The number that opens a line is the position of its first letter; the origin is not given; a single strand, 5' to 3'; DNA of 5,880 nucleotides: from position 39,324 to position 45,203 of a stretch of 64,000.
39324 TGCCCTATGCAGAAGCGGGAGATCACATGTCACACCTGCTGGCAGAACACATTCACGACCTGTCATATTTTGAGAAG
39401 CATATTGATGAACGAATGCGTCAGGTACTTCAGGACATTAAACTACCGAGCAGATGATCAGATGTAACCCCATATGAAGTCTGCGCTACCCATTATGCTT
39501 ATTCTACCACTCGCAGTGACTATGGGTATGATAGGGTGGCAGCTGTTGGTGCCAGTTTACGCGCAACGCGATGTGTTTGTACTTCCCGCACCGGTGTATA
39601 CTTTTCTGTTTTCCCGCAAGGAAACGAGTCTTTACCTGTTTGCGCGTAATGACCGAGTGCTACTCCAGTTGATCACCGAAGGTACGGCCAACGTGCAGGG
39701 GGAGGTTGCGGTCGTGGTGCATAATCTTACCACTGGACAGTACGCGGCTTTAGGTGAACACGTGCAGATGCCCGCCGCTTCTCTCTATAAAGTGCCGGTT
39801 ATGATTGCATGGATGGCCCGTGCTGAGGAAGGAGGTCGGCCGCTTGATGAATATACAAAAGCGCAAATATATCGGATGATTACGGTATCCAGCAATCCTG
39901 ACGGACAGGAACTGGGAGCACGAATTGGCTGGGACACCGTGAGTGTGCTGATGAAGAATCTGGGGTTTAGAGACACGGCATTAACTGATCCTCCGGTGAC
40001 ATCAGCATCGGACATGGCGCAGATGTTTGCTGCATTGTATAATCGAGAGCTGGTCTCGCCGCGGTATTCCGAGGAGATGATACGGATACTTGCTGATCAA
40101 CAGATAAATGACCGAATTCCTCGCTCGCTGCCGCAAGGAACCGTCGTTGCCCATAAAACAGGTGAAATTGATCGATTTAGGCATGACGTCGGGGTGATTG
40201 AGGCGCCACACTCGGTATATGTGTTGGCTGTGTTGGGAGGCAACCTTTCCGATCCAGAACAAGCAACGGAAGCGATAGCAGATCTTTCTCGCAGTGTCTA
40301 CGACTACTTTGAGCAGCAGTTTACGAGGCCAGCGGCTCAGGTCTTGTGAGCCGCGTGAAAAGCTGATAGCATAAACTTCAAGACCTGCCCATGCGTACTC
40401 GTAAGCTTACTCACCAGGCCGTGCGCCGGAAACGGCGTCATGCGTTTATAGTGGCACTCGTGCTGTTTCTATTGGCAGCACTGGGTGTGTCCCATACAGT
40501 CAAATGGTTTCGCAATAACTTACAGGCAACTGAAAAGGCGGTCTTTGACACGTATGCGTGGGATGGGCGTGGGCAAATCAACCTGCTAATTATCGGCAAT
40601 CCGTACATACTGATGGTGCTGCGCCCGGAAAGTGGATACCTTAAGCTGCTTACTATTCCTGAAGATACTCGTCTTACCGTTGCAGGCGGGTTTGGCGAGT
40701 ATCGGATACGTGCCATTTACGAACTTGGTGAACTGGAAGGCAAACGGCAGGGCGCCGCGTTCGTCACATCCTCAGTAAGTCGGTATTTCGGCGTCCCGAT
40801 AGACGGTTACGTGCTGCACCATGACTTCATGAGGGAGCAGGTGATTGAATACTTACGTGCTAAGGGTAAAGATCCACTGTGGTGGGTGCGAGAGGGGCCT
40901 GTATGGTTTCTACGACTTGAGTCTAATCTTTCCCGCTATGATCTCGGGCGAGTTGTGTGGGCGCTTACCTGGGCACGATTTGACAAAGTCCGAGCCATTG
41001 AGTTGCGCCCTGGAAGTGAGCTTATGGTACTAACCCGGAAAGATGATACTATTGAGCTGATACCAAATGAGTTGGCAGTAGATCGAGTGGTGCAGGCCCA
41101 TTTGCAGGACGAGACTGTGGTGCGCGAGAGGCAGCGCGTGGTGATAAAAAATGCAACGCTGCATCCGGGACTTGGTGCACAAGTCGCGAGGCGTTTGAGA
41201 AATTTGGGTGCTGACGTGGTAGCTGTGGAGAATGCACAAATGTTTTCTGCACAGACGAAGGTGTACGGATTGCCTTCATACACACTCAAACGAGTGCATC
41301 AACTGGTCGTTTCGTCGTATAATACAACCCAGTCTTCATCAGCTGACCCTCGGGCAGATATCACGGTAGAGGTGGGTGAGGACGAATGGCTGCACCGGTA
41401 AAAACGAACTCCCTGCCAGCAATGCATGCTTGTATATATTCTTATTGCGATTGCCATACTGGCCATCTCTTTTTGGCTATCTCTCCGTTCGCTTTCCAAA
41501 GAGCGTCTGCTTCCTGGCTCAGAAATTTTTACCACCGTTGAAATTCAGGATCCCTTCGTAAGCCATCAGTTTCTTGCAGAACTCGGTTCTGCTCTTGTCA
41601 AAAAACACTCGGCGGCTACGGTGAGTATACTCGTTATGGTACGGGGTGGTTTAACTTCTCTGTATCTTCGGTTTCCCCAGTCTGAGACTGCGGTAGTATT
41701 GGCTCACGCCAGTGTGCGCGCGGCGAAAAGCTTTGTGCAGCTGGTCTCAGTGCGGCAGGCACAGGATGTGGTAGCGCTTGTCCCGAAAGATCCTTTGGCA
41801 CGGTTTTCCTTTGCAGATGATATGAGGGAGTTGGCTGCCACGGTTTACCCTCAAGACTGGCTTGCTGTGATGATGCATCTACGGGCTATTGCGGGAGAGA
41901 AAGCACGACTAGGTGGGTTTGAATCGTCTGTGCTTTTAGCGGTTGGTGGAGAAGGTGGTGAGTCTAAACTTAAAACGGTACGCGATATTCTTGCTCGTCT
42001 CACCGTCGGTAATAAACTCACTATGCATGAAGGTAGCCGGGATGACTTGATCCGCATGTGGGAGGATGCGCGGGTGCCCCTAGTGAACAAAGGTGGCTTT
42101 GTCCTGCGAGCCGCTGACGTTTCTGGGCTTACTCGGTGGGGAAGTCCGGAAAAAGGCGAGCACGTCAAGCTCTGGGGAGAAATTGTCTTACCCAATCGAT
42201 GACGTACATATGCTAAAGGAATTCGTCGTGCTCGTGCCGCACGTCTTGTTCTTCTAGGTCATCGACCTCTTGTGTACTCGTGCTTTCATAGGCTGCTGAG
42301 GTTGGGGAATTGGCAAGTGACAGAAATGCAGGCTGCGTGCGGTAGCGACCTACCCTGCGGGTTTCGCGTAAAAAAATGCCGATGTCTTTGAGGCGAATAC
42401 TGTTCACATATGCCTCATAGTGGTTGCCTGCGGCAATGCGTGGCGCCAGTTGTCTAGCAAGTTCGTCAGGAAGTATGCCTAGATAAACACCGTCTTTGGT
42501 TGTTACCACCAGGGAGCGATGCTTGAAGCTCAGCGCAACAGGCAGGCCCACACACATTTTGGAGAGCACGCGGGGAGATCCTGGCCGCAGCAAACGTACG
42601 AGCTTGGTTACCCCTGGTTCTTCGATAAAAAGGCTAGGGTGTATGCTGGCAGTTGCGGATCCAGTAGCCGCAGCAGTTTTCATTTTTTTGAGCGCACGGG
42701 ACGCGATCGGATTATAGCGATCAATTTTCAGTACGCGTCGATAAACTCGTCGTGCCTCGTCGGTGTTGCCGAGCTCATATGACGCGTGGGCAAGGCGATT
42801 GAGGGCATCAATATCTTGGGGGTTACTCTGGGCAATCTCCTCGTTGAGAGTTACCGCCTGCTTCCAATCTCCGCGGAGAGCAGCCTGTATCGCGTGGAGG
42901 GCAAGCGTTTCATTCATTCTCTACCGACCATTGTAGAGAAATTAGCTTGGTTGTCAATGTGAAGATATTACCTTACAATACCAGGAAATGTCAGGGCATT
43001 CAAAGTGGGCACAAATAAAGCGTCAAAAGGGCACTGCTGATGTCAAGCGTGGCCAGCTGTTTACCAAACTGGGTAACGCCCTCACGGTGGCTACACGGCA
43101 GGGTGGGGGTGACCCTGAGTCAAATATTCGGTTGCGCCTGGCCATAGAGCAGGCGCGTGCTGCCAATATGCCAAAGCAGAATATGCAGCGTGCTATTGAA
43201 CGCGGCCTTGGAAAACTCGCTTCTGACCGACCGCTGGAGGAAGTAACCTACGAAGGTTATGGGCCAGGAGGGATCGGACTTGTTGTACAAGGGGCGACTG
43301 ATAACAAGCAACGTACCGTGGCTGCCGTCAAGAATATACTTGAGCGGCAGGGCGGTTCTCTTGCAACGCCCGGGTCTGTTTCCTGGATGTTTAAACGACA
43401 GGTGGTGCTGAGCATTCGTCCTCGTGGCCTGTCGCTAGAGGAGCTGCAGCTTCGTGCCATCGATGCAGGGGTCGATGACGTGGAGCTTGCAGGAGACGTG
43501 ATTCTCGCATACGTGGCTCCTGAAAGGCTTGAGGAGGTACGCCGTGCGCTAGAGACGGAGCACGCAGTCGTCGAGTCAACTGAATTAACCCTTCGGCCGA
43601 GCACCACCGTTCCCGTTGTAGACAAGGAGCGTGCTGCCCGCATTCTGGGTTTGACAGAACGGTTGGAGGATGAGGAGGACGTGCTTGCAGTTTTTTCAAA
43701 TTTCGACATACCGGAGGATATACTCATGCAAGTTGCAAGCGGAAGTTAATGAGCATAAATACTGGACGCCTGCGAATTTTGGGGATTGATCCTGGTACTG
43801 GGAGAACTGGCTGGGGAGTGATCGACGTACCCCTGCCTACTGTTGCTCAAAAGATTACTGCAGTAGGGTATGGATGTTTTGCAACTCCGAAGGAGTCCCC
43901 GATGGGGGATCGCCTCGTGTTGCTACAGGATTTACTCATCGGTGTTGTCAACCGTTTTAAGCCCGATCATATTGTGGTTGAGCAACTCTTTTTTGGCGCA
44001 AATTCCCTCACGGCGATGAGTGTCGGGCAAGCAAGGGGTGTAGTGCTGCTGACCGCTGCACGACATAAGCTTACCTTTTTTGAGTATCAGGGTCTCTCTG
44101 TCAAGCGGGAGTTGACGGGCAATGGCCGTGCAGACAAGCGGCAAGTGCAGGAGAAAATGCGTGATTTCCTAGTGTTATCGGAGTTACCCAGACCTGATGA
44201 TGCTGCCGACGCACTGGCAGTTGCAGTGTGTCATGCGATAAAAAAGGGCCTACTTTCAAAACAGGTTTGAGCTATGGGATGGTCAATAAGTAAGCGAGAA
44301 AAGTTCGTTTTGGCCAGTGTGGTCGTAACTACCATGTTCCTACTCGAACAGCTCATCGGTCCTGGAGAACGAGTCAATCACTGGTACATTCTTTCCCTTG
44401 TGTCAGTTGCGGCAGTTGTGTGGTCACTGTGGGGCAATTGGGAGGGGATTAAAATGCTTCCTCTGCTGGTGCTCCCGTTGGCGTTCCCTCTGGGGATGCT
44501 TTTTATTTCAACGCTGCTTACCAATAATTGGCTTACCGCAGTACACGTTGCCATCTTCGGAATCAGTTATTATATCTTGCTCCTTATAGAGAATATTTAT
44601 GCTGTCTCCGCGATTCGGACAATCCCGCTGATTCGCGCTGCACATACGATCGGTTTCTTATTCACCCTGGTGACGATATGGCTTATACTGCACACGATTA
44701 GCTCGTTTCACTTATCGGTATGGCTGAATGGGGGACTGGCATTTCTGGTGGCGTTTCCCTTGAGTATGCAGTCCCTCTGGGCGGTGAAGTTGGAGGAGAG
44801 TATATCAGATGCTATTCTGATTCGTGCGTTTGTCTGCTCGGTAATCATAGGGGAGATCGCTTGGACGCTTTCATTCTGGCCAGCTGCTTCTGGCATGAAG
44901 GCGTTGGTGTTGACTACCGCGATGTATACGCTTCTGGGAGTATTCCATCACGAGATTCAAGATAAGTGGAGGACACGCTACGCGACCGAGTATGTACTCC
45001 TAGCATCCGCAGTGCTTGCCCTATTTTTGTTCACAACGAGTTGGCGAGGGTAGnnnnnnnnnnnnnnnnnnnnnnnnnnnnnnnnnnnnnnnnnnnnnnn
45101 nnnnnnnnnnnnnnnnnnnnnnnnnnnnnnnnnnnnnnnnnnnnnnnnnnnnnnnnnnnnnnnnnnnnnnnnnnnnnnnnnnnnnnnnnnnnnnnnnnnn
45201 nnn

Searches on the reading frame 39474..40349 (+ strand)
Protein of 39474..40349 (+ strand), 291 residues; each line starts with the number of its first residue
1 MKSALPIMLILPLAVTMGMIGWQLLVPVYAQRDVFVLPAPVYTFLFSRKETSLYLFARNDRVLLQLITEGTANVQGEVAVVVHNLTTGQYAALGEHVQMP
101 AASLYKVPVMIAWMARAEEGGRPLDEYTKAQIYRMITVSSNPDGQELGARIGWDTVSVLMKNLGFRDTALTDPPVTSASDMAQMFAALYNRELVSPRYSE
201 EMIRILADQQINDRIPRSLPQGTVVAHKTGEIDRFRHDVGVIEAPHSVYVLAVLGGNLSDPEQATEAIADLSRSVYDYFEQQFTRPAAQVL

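Call 65: search_protein_families(library=pfam, proteins=[window:39474-40349:+], max_evalue=0.05)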
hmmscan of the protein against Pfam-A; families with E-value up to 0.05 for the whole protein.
window:39474-40349:+ (291 aa): 1 family
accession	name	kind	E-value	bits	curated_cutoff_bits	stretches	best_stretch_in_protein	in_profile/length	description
PF13354.11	Beta-lactamase2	-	1.1e-41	142.9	22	2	132-254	79-213/214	Beta-lactamase enzyme family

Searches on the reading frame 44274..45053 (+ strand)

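Call 45: search_protein_families(library=pfam, proteins=[window:44274-45053:+], max_evalue=0.01)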
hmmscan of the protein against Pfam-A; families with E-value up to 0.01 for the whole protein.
window:44274-45053:+ (259 aa): 1 family
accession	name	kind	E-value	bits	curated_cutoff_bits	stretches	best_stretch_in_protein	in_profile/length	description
PF18900.5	DUF5656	-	2.4e-08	34.1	23.3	1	129-249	120-235/242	Protein of unknown function (DUF5656)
